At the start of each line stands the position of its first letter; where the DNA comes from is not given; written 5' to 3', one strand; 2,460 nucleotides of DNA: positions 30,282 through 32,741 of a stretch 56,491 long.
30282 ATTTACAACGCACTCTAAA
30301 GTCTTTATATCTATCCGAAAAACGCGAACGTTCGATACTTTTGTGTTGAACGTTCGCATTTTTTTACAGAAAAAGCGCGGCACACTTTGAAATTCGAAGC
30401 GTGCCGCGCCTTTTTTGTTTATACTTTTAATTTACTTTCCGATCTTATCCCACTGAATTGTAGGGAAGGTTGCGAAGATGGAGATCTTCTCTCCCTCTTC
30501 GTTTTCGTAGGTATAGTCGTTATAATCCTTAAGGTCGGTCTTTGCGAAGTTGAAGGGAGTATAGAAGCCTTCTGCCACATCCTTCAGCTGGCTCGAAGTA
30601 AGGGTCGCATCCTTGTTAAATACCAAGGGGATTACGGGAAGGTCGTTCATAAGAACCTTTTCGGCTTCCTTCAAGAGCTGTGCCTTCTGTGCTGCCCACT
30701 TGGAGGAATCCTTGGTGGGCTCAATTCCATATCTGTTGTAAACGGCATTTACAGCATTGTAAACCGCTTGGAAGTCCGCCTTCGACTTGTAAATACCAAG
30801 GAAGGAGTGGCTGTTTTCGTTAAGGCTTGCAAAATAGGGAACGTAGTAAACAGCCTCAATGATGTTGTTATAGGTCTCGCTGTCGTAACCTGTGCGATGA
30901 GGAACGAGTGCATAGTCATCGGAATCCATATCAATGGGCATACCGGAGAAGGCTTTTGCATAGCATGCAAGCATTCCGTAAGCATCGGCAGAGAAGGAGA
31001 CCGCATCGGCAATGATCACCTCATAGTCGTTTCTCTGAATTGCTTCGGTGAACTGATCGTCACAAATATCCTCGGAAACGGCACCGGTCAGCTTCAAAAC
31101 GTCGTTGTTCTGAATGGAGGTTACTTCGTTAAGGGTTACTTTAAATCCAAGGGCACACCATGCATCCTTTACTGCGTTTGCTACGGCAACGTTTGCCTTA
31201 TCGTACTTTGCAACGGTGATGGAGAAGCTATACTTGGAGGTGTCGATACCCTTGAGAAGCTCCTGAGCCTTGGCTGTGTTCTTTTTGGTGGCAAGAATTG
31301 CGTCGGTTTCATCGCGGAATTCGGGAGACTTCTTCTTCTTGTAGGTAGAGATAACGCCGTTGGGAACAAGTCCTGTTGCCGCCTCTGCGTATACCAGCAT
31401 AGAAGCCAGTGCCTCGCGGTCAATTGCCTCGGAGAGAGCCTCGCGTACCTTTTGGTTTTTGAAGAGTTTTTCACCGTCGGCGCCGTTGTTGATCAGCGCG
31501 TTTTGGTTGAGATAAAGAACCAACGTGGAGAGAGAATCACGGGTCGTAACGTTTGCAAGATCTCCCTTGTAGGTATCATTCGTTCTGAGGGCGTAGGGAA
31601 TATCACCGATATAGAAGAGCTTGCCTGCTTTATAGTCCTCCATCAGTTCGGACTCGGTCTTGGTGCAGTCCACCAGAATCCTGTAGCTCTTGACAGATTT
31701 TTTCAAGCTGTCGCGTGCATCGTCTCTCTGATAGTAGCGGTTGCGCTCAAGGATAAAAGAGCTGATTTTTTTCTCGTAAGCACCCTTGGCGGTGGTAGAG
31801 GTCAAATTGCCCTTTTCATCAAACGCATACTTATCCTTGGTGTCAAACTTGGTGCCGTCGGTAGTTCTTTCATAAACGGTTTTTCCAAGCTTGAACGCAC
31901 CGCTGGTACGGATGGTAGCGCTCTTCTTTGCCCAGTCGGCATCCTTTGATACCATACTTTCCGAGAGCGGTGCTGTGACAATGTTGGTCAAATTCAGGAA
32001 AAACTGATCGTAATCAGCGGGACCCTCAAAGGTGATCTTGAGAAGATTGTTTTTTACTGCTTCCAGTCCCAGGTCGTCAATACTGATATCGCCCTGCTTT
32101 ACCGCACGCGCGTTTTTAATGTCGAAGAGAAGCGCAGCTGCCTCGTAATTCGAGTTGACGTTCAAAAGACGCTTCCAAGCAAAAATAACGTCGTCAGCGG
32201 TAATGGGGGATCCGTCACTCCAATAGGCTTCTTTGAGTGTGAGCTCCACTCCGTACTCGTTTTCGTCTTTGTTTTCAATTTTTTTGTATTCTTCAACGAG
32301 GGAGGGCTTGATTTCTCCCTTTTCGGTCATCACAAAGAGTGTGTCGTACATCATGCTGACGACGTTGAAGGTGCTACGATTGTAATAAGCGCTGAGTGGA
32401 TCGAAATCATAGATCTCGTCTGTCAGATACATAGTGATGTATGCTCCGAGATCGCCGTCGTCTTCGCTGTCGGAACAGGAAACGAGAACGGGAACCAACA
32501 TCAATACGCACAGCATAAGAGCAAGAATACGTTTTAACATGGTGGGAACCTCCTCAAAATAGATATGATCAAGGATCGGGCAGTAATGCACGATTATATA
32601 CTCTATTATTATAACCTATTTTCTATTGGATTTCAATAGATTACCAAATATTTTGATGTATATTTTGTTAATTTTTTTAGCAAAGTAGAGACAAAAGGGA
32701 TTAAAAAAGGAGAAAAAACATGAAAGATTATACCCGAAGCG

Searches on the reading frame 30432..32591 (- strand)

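Call 80: search_protein_families(library=pfam, proteins=[window:30432-32591:-])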
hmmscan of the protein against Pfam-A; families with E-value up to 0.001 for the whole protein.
window:30432-32591:- (719 aa): 1 family
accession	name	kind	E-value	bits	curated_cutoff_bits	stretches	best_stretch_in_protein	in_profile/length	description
PF00496.27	SBP_bac_5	-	1.2e-41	143.6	32.4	1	93-542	1-358/368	Bacterial extracellular solute-binding proteins, family 5 Middle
